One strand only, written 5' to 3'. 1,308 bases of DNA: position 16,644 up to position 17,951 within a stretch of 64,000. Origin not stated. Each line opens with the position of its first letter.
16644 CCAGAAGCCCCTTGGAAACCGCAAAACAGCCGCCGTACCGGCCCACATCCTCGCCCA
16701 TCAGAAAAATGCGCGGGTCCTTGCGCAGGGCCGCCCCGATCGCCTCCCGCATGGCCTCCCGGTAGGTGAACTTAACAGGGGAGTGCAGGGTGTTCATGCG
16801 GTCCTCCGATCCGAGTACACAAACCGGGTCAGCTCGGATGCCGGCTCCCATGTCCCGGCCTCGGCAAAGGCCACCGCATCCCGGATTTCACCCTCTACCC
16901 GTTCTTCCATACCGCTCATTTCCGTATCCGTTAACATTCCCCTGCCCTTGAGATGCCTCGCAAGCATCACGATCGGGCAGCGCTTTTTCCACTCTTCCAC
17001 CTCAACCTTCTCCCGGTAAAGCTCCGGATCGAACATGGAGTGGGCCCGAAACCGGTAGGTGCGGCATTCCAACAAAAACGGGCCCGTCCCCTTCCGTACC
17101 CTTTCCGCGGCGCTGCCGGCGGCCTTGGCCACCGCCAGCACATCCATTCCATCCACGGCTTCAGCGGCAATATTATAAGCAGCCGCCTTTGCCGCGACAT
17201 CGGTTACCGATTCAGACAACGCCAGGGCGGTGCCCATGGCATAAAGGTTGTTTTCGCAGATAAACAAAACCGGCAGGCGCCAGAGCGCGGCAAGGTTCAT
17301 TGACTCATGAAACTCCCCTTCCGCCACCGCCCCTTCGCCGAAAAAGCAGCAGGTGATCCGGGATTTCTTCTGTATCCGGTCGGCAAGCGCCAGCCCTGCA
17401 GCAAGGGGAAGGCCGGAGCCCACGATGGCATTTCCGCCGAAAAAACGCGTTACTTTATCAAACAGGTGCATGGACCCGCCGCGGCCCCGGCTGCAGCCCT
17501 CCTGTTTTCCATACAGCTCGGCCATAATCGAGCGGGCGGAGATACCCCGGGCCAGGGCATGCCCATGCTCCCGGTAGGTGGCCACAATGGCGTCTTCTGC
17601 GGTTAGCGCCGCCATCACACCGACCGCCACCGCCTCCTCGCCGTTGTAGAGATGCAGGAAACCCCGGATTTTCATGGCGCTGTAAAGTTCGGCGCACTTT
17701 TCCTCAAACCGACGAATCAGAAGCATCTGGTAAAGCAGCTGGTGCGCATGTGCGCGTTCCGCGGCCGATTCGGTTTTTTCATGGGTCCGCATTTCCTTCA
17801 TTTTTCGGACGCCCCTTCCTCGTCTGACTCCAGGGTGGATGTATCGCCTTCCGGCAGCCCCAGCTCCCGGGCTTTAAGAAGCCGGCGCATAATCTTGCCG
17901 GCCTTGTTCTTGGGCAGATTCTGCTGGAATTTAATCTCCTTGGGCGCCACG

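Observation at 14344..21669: E3-less 2-oxoacid/acetoin dehydrogenase module coupled to an AMP-ligase, its own LipB/LipA and two carrier proteins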

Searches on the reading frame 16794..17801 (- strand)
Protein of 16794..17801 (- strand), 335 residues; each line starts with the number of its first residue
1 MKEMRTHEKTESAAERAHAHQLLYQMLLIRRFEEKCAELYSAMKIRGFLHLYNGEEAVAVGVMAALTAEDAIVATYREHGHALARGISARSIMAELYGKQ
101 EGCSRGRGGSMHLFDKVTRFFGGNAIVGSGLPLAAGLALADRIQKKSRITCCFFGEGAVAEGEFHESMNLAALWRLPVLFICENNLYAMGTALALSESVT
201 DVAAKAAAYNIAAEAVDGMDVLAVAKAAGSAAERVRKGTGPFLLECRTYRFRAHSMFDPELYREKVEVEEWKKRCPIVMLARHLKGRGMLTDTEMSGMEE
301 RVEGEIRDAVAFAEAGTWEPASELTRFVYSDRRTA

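Call 3: search_protein_families(library=pfam, proteins=[window:16794-17801:-])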
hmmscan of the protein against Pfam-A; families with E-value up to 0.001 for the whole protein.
window:16794-17801:- (335 aa): 3 families
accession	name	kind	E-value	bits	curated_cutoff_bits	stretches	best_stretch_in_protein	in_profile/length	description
PF00676.26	E1_dh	-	9.3e-92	307.6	22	1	24-315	1-293/300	Dehydrogenase E1 component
PF02775.26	TPP_enzyme_C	-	1.3e-05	25.5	21.9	1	118-237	19-129/151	Thiamine pyrophosphate enzyme, C-terminal TPP binding domain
PF00456.26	Transketolase_N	-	0.00012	21.6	22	1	148-248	145-243/334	Transketolase, thiamine diphosphate binding domain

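Call 4: search_protein_families(library=ncbifam, proteins=[window:16794-17801:-])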
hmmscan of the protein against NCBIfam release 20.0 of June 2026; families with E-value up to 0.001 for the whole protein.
window:16794-17801:- (335 aa): 5 families
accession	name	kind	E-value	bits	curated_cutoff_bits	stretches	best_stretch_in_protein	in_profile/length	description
TIGR03182.1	PDH_E1_alph_y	equivalog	7.8e-136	452.1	393.85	1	18-329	3-314/315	pyruvate dehydrogenase (acetyl-transferring) E1 component subunit alpha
TIGR03181.1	PDH_E1_alph_x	equivalog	1.7e-76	257.3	411.35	1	6-331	13-329/341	pyruvate dehydrogenase (acetyl-transferring) E1 component subunit alpha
NF004559.0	PRK05899.2-5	equivalog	8.5e-13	47.4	488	1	127-248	128-247/627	transketolase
TIGR00204.1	dxs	equivalog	0.00053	18.6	465.95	1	133-215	119-201/616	1-deoxy-D-xylulose-5-phosphate synthase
NF005485.1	PRK07092.1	equivalog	0.00064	18.6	493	0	117-237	388-494/523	benzoylformate decarboxylase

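Call 23: search_solved_structures(query=window:16794-17801:-, max_evalue=1e-20)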
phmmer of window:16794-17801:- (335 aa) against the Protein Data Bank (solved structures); distinct sequences matched with E-value up to 1e-20: 28.
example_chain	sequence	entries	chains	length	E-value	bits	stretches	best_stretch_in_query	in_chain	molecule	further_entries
3exf_A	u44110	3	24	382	3e-74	253.4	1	25-331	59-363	Pyruvate dehydrogenase E1 component subunit alpha, somatic form, mitochondrial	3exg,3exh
1ni4_A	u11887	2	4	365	7.4e-74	252.1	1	25-331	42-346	Pyruvate dehydrogenase E1 component: Alpha subunit | Pyruvate dehydrogenase E1 component subunit alpha, somatic form, mitochondrial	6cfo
3exe_A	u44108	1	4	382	8.7e-74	251.9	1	25-331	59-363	Pyruvate dehydrogenase E1 component subunit alpha, somatic form, mitochondrial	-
6cer_A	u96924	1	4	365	2e-73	250.7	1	25-331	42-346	Pyruvate dehydrogenase E1 component subunit alpha, somatic form, mitochondrial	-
2ozl_A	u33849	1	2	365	2.7e-73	250.3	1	25-331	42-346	Pyruvate dehydrogenase E1 component alpha subunit, somatic form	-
3exi_A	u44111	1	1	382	3.1e-73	250.1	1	25-331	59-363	Pyruvate dehydrogenase E1 component subunit alpha, somatic form, mitochondrial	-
1um9_A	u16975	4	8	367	1.7e-45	159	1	21-317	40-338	2-oxo acid dehydrogenase alpha subunit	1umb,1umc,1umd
1dtw_A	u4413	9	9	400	8.1e-38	133.7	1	37-313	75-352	BRANCHED-CHAIN ALPHA-KETO ACID DEHYDROGENASE ALPHA SUBUNIT | 2-OXOISOVALERATE DEHYDROGENASE ALPHA SUBUNIT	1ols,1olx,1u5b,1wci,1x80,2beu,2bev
2j9f_A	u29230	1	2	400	1.1e-37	133.3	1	37-313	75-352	2-OXOISOVALERATE DEHYDROGENASE ALPHA SUBUNIT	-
2bff_A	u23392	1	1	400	1.5e-37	132.8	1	37-313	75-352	2-OXOISOVALERATE DEHYDROGENASE ALPHA SUBUNIT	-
1x7y_A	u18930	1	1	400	1.9e-37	132.5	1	37-313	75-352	2-oxoisovalerate dehydrogenase alpha subunit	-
1x7w_A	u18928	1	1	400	2.5e-37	132.1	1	37-313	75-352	2-oxoisovalerate dehydrogenase alpha subunit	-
1x7x_A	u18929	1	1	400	2.5e-37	132.1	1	37-313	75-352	2-oxoisovalerate dehydrogenase alpha subunit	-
1x7z_A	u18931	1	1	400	2.6e-37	132.1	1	37-313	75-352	2-oxoisovalerate dehydrogenase alpha subunit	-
1olu_A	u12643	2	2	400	7.4e-37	130.6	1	37-313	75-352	2-OXOISOVALERATE DEHYDROGENASE ALPHA SUBUNIT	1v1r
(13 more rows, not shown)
